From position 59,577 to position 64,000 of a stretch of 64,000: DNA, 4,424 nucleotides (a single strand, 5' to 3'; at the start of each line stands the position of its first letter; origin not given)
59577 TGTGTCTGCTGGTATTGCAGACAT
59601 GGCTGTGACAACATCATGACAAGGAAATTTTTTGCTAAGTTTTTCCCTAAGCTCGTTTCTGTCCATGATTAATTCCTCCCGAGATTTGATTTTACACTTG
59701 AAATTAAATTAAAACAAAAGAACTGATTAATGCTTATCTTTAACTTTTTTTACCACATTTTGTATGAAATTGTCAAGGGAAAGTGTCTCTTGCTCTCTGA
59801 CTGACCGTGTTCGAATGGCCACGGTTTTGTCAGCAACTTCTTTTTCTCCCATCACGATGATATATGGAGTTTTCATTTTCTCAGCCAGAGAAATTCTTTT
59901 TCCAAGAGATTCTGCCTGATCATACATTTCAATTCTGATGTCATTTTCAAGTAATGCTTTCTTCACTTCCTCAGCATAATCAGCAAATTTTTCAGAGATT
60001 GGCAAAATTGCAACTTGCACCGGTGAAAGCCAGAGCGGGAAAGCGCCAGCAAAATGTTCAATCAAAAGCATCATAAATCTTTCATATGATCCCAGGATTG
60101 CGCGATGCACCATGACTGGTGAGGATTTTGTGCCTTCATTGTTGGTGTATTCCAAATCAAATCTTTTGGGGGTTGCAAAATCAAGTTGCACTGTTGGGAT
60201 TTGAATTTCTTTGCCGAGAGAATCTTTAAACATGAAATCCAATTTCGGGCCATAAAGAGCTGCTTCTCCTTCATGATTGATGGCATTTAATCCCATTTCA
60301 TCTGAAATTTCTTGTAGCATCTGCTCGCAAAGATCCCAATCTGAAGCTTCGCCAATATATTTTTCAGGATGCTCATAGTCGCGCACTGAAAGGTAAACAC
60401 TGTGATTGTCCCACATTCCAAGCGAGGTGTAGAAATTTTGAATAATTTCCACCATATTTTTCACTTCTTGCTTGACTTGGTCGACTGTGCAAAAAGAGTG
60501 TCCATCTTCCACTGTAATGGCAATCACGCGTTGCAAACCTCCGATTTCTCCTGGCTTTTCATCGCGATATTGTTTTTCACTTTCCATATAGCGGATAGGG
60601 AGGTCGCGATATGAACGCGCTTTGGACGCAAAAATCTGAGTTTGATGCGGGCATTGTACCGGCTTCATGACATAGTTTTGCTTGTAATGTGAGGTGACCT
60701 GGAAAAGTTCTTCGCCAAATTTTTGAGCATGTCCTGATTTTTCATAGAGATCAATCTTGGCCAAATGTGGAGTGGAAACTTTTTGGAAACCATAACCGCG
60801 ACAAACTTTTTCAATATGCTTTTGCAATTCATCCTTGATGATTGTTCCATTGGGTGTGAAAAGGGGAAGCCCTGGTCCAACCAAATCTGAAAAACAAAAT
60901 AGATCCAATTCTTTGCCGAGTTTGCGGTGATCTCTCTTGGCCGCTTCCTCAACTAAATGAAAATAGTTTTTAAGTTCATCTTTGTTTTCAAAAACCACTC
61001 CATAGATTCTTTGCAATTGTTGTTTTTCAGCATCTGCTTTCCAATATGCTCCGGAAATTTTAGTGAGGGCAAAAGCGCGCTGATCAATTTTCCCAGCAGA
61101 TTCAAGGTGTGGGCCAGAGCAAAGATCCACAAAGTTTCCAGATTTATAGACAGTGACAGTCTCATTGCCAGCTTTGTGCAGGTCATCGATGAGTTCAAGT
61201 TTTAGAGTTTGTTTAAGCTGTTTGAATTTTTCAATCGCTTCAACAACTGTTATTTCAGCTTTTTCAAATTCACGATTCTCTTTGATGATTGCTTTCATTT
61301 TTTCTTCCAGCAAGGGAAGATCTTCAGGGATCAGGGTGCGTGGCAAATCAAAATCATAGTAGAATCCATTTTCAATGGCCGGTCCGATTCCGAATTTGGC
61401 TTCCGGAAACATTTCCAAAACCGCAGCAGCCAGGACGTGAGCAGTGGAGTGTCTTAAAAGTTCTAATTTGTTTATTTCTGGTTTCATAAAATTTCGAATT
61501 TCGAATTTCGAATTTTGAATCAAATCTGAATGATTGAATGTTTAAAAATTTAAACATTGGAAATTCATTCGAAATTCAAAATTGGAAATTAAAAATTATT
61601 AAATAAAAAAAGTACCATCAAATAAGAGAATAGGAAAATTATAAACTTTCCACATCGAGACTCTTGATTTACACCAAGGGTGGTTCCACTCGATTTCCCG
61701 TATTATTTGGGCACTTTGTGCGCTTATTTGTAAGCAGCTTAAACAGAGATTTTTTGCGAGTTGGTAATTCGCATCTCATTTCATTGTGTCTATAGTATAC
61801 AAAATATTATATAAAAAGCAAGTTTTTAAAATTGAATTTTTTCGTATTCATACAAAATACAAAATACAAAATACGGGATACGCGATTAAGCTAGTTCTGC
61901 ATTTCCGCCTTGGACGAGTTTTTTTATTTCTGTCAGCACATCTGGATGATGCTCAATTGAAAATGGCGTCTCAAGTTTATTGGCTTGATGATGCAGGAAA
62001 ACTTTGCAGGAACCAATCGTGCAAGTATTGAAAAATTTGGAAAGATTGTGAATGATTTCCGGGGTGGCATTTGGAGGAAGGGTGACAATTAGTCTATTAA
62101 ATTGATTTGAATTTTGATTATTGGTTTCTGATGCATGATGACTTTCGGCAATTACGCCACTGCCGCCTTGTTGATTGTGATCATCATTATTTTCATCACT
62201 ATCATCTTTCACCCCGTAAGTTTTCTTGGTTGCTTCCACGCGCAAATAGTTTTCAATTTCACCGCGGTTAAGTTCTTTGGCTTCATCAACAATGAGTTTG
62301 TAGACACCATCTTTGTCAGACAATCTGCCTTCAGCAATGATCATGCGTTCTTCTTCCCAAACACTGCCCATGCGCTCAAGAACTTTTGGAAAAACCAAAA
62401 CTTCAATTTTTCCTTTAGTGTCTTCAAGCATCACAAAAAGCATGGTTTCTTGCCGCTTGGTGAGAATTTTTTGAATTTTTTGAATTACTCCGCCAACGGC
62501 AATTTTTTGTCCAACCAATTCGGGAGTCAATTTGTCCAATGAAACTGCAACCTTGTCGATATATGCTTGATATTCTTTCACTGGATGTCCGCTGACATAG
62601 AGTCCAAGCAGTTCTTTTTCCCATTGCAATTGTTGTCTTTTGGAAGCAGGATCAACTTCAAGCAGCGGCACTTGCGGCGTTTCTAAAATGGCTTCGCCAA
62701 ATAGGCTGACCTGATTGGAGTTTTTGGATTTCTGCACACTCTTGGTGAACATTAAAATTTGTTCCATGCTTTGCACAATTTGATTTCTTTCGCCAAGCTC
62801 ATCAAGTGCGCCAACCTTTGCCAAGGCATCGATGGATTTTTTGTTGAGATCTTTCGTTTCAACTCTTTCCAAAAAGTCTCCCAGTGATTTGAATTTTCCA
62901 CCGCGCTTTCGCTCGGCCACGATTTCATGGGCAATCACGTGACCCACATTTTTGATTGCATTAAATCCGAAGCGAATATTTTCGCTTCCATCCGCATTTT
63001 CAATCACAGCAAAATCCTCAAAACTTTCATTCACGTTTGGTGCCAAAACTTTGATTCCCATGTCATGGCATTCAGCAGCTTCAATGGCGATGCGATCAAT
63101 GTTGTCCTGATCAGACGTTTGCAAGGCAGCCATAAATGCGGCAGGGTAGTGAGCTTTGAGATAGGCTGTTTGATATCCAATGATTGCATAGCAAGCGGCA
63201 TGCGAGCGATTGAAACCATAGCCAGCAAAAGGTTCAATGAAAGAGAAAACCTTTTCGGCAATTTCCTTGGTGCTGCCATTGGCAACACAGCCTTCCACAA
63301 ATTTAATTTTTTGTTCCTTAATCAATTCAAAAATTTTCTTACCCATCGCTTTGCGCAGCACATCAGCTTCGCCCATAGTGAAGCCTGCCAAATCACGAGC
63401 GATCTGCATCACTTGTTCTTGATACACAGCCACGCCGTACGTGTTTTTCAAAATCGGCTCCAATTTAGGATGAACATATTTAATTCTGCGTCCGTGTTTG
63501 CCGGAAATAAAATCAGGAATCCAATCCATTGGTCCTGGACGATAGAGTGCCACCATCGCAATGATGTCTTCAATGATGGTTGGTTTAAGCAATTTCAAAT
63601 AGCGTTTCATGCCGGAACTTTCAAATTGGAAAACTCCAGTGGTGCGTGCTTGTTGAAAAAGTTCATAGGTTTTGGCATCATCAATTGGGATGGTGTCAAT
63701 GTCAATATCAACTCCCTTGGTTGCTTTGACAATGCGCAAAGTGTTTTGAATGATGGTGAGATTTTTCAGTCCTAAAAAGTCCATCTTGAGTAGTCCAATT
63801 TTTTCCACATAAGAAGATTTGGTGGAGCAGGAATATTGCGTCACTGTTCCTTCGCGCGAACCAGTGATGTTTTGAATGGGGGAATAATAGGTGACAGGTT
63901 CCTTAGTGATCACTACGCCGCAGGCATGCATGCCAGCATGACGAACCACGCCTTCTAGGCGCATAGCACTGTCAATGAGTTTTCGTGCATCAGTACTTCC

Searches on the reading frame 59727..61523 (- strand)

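Call 13: search_protein_families(library=ncbifam, proteins=[window:59727-61523:-], max_evalue=0.00001)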
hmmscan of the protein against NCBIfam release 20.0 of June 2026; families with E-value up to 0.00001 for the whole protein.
window:59727-61523:- (598 aa): 12 families
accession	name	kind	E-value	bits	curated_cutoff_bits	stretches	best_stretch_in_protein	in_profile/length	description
TIGR00418.1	thrS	equivalog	2.8e-193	643.9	383.65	1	24-593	1-564/565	threonine--tRNA ligase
NF003068.0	PRK03991.1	equivalog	1.5e-70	238.3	484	1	192-596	192-594/613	threonine--tRNA ligase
NF006625.0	PRK09194.1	equivalog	3.2e-25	89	558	2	216-369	36-189/559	proline--tRNA ligase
NF008979.1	PRK12325.1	exception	3.1e-24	85.6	550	2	219-370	39-190/437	proline--tRNA ligase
TIGR00408.1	proS_fam_I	equivalog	2.1e-22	79.7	437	2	432-596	213-383/475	proline--tRNA ligase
TIGR00442.1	hisS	equivalog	1.2e-20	73.9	286.75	2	498-582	321-405/406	histidine--tRNA ligase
NF011500.0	PRK14938.1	equivalog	3.5e-20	72.3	362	1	487-591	260-364/387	Ser-tRNA(Thr) hydrolase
TIGR00409.1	proS_fam_II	equivalog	7.9e-20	71.2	306.7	1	218-370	38-190/568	proline--tRNA ligase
NF003211.1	PRK04173.1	equivalog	9.9e-18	64.2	312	1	495-586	358-450/454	glycine--tRNA ligase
TIGR00389.1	glyS_dimeric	equivalog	1.4e-16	60.2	243.3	1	495-591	465-562/565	glycine--tRNA ligase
NF009085.0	PRK12420.1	equivalog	2.7e-08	33.6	540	0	502-586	339-422/426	histidine--tRNA ligase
TIGR00414.1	serS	equivalog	3.4e-06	26.3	301.65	0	190-370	133-316/418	serine--tRNA ligase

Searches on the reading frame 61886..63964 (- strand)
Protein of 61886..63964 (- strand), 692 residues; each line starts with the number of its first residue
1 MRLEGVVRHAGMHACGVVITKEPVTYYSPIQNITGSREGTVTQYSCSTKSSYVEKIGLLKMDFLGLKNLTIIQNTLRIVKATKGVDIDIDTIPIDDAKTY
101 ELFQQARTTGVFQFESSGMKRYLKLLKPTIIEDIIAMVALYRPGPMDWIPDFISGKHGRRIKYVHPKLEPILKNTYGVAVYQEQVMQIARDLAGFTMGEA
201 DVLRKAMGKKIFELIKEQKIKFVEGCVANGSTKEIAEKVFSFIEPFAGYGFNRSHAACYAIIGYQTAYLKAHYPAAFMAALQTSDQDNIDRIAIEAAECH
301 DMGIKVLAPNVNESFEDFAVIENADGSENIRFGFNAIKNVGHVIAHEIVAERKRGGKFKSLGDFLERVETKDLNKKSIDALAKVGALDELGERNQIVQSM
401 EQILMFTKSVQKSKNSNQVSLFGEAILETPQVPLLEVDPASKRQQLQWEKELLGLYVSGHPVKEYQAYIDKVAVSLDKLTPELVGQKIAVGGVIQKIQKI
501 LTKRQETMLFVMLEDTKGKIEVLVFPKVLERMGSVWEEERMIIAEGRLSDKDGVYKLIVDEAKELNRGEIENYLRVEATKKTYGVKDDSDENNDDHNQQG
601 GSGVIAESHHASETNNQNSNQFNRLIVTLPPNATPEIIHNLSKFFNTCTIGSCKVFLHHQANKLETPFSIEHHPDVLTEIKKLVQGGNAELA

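Call 13: search_protein_families(library=ncbifam, proteins=[window:61886-63964:-], max_evalue=0.00001)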
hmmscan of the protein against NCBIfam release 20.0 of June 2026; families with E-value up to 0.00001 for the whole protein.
window:61886-63964:- (692 aa): 13 families
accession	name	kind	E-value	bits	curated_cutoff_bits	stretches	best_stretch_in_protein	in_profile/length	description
NF004226.0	PRK05673.1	equivalog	4.2e-206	687.3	1002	1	2-681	502-1128/1146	DNA polymerase III subunit alpha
NF005298.0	PRK06826.1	equivalog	1e-191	639.4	1260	1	2-592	497-1100/1151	DNA polymerase III subunit alpha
TIGR00594.1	polc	superfamily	2.1e-183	612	434.35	1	2-525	499-1022/1022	DNA polymerase III subunit alpha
NF005617.0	PRK07374.1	equivalog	6.2e-153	511.2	1653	1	1-566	512-1081/1170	DNA polymerase III subunit alpha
NF005377.0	PRK06920.1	equivalog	4.5e-148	495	1806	1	2-570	482-1028/1108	DNA polymerase III subunit alpha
NF005582.0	PRK07279.1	equivalog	6.4e-117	391.9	1279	1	2-566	437-965/1033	DNA polymerase III subunit alpha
NF005516.0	PRK07135.1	equivalog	3.3e-114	383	1084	1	2-533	432-945/974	DNA polymerase III DnaE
NF004550.0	PRK05898.1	equivalog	2.5e-98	330.5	1182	1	5-515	433-926/971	DNA polymerase III subunit alpha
NF004225.0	PRK05672.1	subfamily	3.6e-96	323.3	939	1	2-566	488-1033/1047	error-prone DNA polymerase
NF007079.0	PRK09532.1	equivalog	4.8e-71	240.1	1525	1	1-252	510-777/876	DNA polymerase III subunit alpha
NF005616.0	PRK07373.1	equivalog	7.2e-71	239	646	1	247-566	34-361/449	DNA polymerase III subunit alpha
NF001688.0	PRK00448.1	equivalog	9.2e-15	53.3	873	1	297-396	1350-1441/1445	PolC-type DNA polymerase III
TIGR01405.1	polC_Gram_pos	equivalog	4e-13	48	1043.45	1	298-396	1118-1208/1211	DNA polymerase III subunit alpha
